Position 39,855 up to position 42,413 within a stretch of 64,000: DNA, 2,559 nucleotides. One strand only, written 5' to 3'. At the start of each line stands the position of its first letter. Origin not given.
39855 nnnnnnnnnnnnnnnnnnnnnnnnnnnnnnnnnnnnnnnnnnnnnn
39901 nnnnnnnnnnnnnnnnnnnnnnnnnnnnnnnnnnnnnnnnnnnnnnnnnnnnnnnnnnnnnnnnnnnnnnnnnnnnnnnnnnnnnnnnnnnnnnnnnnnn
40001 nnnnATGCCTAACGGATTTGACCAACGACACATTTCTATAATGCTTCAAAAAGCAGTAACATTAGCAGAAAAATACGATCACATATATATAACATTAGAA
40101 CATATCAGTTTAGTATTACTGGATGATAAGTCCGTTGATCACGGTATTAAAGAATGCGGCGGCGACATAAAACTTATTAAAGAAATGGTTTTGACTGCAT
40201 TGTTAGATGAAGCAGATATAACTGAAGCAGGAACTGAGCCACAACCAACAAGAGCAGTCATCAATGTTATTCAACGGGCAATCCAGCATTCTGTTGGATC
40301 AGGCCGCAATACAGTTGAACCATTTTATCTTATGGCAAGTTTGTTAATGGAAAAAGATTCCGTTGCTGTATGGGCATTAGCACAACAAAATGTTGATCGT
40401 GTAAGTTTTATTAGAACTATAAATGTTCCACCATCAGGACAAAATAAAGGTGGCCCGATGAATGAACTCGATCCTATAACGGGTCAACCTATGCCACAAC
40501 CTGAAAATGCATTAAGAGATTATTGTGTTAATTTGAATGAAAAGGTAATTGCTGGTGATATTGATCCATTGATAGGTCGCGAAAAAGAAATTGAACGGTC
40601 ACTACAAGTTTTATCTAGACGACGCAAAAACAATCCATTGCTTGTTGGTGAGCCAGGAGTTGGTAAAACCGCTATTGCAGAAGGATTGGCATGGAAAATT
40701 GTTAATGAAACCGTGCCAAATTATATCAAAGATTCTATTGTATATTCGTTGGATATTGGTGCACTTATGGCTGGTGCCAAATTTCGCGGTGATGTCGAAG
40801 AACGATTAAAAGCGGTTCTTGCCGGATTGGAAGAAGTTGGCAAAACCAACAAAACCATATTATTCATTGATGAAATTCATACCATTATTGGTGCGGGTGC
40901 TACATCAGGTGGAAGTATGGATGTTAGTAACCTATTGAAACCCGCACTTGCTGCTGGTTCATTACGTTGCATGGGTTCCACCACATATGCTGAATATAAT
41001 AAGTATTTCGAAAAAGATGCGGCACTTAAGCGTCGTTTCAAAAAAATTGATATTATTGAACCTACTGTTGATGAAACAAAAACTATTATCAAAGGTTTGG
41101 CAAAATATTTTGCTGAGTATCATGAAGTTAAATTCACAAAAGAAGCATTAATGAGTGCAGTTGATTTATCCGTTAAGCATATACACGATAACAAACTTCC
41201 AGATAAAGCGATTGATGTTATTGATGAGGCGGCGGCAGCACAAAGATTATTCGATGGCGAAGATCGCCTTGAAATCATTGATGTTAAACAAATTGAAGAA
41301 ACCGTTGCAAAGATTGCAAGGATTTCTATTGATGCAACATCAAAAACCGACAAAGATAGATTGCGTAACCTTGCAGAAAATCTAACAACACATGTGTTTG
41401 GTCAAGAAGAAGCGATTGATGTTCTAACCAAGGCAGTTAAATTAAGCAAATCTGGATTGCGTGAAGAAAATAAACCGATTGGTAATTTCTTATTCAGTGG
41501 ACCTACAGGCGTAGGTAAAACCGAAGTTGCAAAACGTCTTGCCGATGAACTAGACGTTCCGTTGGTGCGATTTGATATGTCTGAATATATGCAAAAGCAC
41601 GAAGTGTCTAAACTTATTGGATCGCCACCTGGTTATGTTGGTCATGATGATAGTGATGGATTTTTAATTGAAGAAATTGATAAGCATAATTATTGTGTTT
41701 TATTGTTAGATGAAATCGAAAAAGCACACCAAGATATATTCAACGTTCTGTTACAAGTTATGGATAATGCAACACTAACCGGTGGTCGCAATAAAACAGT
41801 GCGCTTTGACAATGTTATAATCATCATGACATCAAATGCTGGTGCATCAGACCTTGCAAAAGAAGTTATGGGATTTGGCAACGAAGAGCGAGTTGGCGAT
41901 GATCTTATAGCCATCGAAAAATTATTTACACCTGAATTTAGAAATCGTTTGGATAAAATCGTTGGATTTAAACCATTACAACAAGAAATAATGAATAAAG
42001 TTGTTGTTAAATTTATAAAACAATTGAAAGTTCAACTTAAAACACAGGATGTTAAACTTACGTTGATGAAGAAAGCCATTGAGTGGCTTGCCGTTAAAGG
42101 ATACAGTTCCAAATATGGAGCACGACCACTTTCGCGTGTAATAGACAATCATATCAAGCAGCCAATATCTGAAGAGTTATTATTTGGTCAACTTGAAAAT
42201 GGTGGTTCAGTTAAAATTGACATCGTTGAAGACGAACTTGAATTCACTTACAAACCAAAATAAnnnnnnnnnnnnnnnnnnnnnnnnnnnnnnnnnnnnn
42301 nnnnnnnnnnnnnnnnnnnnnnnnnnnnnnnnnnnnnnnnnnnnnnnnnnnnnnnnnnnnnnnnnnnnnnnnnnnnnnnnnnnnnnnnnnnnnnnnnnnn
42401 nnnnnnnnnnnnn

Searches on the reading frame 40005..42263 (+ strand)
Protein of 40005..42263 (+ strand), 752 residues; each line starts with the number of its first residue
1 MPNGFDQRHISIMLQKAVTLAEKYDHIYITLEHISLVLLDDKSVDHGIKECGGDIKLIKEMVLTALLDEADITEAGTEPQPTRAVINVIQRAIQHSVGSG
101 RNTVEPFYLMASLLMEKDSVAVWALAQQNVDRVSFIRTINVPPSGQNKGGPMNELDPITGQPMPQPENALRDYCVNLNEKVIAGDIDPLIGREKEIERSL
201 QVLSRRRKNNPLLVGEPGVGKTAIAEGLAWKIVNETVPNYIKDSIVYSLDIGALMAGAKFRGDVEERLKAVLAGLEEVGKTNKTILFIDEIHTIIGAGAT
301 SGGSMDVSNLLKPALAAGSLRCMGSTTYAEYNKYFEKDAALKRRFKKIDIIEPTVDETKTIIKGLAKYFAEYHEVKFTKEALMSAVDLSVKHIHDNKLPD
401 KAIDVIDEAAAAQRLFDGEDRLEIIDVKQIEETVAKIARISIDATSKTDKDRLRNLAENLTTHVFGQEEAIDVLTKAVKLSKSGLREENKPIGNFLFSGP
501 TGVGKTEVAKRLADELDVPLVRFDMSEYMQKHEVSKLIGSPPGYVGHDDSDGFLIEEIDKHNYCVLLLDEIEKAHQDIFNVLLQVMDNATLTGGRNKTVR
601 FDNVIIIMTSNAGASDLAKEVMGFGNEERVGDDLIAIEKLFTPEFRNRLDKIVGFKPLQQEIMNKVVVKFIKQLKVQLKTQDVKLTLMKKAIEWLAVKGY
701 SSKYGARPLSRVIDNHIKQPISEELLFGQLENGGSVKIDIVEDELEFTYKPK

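Call 8: search_protein_families(library=pfam, proteins=[window:40005-42263:+])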
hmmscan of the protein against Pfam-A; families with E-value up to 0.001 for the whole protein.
window:40005-42263:+ (752 aa): 25 families
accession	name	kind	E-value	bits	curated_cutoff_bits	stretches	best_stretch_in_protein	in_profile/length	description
PF07724.20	AAA_2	-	9.5e-57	192.1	27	1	490-652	1-166/166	AAA domain (Cdc48 subfamily)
PF00004.35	AAA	-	5e-29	101.8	21.2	2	496-621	2-118/131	ATPase family associated with various cellular activities (AAA)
PF10431.15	ClpB_D2-small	-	1.2e-23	83.4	21.9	1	658-738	1-81/81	C-terminal, D2-small domain, of ClpB protein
PF17871.7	AAA_lid_9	-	6.4e-21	74.7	22.8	1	355-456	2-100/104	AAA lid domain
PF07728.20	AAA_5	-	4.3e-18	66.1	22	1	495-614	2-125/139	AAA domain (dynein-related subfamily)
PF13401.12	AAA_22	-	1.1e-13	52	27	1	495-588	8-110/130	AAA domain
PF13191.12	AAA_16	-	2.7e-11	44.7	32.6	1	188-234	1-50/167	AAA ATPase domain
PF00158.32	Sigma54_activat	-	8.7e-10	39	20.2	1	494-612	24-144/168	Sigma-54 interaction domain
PF05496.18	RuvB_N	-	3.5e-08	33.8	27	0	464-520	9-61/159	Holliday junction DNA helicase RuvB P-loop domain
PF13238.12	AAA_18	-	1.2e-07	32.6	29.4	0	497-579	3-77/128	AAA domain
PF12775.13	AAA_7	-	2.8e-07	30.7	25.8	0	206-292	31-110/181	P-loop containing dynein motor region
PF02861.25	Clp_N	-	3.2e-07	30.8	20.7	0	17-62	1-48/53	Clp amino terminal domain, pathogenicity island component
PF01078.27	Mg_chelatase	-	3.9e-07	30.1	20.3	0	494-536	24-65/207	Magnesium chelatase, subunit ChlI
PF00910.28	RNA_helicase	-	1.6e-06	29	21.5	0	496-611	2-104/105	RNA helicase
PF20720.3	nSTAND3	-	2.4e-06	27.8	27.2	0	207-241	16-51/155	Novel STAND NTPase 3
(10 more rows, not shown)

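Call 53: search_protein_families(library=ncbifam, proteins=[window:40005-42263:+], max_evalue=0.00001)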
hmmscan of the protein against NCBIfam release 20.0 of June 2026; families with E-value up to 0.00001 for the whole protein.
window:40005-42263:+ (752 aa): 27 families (the best 25 are shown)
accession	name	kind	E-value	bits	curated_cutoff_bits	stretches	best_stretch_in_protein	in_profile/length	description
TIGR02639.1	ClpA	equivalog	6.7e-282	937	993.15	1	8-739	3-733/734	ATP-dependent Clp protease ATP-binding subunit ClpA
NF008263.0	PRK11034.1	equivalog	6.7e-251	834.4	1350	1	10-750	6-745/758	ATP-dependent Clp protease ATP-binding subunit ClpA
TIGR03346.1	chaperone_ClpB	equivalog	2.4e-207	691.2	1232.1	2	12-414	7-397/853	ATP-dependent chaperone ClpB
NF008118.0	PRK10865.1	equivalog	2.5e-173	578.2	1417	2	13-415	13-403/857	ATP-dependent chaperone ClpB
TIGR03345.1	VI_ClpV1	equivalog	1.5e-168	562.7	884.95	2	11-413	6-410/852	type VI secretion system ATPase TssH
NF033607.0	disagg_AAA_ClpG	exception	5.3e-147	491.2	1900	2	12-416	95-489/932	AAA family protein disaggregase ClpG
NF033606.1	heat_AAA_ClpK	exception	8e-144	480.7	1900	2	85-415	189-509/949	heat shock survival AAA family ATPase ClpK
NF003745.1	PRK05342.1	equivalog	2.9e-21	75.8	359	2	445-525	54-142/418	ATP-dependent Clp protease ATP-binding subunit ClpX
TIGR00382.1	clpX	equivalog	1.3e-17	63.9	370.75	1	452-525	68-150/414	ATP-dependent protease ATP-binding subunit ClpX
TIGR00390.1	hslU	equivalog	1.7e-12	47.1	362.45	1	454-530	4-85/441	ATP-dependent protease ATPase subunit HslU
NF041006.2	cell_div_CdvC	equivalog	9.2e-11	41.2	650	1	212-367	138-287/370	cell division protein CdvC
TIGR00635.1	ruvB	equivalog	1.3e-08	34.2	299.05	0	466-524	8-62/305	Holliday junction branch migration DNA helicase RuvB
NF003229.0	PRK04195.1-5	equivalog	3.1e-08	32.7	280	0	463-539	18-91/413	replication factor C large subunit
NF000868.0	PRK00080.1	equivalog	8.2e-08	31.5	282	0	448-520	11-79/330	Holliday junction branch migration DNA helicase RuvB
NF047784.1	MadB_ATPase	equivalog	8.7e-08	31.7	475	0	495-528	36-69/298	MadB family AAA-type ATPase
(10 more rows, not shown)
